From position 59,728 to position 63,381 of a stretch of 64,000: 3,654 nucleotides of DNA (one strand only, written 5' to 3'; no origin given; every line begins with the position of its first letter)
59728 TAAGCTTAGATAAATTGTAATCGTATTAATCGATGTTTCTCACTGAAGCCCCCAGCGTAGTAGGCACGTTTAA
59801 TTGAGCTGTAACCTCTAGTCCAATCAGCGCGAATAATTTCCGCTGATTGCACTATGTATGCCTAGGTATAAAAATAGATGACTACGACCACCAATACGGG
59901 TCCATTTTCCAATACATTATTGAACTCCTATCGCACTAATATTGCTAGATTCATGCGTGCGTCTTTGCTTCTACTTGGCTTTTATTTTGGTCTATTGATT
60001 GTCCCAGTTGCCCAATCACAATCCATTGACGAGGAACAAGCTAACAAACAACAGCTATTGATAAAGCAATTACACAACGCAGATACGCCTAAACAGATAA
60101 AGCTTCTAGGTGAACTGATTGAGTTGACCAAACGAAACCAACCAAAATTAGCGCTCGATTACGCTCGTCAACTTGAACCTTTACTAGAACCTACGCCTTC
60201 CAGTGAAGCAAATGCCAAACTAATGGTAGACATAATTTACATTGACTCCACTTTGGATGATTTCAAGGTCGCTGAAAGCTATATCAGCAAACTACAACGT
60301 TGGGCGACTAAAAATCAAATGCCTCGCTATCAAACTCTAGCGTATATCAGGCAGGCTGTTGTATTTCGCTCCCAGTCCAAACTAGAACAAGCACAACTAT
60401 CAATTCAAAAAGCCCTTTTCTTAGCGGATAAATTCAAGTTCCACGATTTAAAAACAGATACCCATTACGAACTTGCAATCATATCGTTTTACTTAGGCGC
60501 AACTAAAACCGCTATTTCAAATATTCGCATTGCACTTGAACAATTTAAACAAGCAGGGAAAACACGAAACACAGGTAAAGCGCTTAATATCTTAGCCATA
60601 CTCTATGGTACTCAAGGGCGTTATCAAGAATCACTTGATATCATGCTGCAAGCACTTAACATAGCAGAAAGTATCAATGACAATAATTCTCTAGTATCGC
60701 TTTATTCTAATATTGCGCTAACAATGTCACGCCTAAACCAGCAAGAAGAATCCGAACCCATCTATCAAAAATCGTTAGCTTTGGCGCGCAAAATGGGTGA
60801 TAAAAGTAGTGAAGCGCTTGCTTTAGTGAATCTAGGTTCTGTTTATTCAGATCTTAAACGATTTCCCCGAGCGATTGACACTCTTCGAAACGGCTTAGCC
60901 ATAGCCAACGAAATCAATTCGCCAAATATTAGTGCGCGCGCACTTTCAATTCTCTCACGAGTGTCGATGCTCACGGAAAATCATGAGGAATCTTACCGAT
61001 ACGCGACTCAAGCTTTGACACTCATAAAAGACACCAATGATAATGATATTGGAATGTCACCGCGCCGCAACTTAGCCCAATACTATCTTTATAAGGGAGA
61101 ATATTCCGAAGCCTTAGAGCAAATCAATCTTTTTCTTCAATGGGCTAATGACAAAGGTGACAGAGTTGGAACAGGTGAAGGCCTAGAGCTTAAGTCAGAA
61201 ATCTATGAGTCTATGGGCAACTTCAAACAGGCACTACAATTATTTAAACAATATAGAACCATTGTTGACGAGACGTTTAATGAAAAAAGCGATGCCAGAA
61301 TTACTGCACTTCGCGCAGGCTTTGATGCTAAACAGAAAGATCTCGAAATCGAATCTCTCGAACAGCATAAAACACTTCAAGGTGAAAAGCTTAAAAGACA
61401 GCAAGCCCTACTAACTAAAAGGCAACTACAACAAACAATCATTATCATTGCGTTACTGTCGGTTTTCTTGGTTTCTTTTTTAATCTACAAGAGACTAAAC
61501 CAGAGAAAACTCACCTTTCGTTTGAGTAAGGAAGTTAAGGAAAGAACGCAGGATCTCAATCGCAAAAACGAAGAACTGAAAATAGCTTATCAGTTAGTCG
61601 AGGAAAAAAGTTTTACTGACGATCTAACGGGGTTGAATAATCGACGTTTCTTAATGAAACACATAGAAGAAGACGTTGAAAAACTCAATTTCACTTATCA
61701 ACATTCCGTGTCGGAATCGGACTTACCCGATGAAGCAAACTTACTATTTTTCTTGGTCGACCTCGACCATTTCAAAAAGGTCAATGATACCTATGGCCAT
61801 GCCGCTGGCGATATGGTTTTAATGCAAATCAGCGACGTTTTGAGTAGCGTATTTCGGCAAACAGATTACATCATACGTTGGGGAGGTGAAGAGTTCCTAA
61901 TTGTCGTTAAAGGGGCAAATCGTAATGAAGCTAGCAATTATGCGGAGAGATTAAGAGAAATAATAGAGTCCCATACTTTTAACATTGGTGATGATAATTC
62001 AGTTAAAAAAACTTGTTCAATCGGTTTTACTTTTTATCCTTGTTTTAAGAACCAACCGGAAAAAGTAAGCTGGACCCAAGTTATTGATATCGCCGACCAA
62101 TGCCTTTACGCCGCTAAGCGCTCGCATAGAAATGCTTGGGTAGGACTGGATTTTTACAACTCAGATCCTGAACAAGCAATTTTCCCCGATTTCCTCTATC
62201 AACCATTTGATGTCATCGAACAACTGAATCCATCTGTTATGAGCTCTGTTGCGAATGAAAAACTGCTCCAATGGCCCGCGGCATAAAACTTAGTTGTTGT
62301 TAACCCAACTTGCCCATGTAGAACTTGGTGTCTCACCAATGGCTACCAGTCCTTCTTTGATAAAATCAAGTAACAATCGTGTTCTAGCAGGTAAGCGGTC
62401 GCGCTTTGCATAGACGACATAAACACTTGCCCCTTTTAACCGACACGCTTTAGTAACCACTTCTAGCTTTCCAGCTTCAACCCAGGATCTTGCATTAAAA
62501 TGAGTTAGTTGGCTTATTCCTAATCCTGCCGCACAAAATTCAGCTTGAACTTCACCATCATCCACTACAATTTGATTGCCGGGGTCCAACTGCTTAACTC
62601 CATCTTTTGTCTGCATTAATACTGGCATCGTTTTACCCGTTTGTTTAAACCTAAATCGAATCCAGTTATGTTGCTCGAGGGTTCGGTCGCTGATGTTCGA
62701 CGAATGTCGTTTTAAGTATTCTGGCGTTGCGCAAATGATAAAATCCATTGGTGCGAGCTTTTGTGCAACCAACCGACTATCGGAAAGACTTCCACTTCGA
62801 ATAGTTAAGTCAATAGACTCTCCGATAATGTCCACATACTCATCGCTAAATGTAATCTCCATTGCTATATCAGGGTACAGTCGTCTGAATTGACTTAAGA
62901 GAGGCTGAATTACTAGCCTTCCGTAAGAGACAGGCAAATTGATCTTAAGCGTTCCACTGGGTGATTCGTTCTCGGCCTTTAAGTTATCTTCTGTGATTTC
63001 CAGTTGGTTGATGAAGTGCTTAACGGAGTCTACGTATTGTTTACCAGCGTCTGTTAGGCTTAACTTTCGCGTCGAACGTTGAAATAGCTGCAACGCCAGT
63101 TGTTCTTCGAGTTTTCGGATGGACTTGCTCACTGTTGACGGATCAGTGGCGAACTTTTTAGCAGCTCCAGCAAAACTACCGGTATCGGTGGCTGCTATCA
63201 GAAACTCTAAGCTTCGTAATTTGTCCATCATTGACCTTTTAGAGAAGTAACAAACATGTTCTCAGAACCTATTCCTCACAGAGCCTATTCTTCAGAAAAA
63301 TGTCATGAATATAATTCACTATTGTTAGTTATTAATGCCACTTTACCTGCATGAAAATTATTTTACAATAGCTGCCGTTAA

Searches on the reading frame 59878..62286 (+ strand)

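Call 97: search_protein_families(library=pfam, proteins=[window:59878-62286:+], max_evalue=0.00001)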
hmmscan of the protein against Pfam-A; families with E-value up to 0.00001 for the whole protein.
window:59878-62286:+ (802 aa): 8 families
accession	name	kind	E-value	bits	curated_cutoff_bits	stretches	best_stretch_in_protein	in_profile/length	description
PF00990.26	GGDEF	-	1.6e-38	132.4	23.8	1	579-752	2-160/161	Diguanylate cyclase, GGDEF domain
PF13424.12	TPR_12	-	4.5e-30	104.1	30.1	2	274-344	4-76/77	Tetratricopeptide repeat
PF07719.23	TPR_2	-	5.2e-17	60.9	27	0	234-264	2-32/34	Tetratricopeptide repeat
PF13176.12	TPR_7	-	2.1e-15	55.9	27.9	0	315-344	1-30/36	Tetratricopeptide repeat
PF17874.7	TPR_MalT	-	9.2e-14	51.9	45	0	109-265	157-312/336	MalT-like TPR region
PF13374.12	TPR_10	-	1.1e-13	51.1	27.5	0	234-266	3-35/42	Tetratricopeptide repeat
PF00515.34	TPR_1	-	1.2e-11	44.4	27.8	0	313-342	1-30/34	Tetratricopeptide repeat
PF13181.12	TPR_8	-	3e-09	36.7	25.7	0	234-264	2-32/34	Tetratricopeptide repeat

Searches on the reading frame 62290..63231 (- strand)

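Call 97: search_protein_families(library=pfam, proteins=[window:62290-63231:-], max_evalue=0.00001)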
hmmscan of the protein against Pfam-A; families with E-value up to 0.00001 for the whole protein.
window:62290-63231:- (313 aa): 2 families
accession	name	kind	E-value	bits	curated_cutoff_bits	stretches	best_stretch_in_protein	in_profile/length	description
PF03466.25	LysR_substrate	-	3.8e-33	115.1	28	1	89-294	2-207/209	LysR substrate binding domain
PF00126.33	HTH_1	-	1.8e-18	66.7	26.6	1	5-64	1-60/60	Bacterial regulatory helix-turn-helix protein, lysR family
